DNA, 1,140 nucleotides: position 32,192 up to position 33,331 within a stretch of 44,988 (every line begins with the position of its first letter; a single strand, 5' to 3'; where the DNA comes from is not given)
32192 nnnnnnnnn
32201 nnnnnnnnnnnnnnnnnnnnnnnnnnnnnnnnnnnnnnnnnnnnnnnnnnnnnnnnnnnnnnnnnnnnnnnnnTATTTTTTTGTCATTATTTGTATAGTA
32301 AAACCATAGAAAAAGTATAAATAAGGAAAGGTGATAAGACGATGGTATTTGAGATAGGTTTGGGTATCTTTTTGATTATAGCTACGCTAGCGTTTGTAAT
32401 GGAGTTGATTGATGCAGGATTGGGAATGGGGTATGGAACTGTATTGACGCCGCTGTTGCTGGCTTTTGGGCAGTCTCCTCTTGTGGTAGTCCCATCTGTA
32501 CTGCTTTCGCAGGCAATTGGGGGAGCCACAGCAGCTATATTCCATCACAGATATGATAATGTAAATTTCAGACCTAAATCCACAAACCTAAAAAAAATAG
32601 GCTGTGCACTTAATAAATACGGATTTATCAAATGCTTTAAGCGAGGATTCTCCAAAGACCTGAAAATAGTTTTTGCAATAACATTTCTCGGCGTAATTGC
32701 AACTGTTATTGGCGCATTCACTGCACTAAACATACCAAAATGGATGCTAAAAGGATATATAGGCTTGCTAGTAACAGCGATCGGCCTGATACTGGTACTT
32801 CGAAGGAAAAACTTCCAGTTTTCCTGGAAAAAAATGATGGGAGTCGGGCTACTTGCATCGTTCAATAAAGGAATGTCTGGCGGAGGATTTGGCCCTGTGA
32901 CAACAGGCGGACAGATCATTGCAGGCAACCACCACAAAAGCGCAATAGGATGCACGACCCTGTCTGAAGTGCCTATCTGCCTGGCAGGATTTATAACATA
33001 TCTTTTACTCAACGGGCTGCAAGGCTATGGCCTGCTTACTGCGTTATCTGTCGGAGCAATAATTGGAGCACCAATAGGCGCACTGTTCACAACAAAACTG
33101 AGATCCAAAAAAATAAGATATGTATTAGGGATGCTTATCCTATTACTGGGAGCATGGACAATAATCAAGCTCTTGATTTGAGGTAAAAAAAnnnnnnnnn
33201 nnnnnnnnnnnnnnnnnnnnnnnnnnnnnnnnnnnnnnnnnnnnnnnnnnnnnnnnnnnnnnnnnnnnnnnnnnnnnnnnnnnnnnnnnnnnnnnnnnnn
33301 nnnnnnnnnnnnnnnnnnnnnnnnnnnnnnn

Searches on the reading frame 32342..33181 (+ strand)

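Call 40: search_protein_families(library=pfam, proteins=[window:32342-33181:+], max_evalue=0.001)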
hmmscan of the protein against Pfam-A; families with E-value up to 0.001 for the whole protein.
window:32342-33181:+ (279 aa): 1 family
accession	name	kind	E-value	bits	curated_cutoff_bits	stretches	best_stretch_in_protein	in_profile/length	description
PF01925.25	TauE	-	1.5e-28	100.6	32.6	2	99-271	56-235/237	Sulfite exporter TauE/SafE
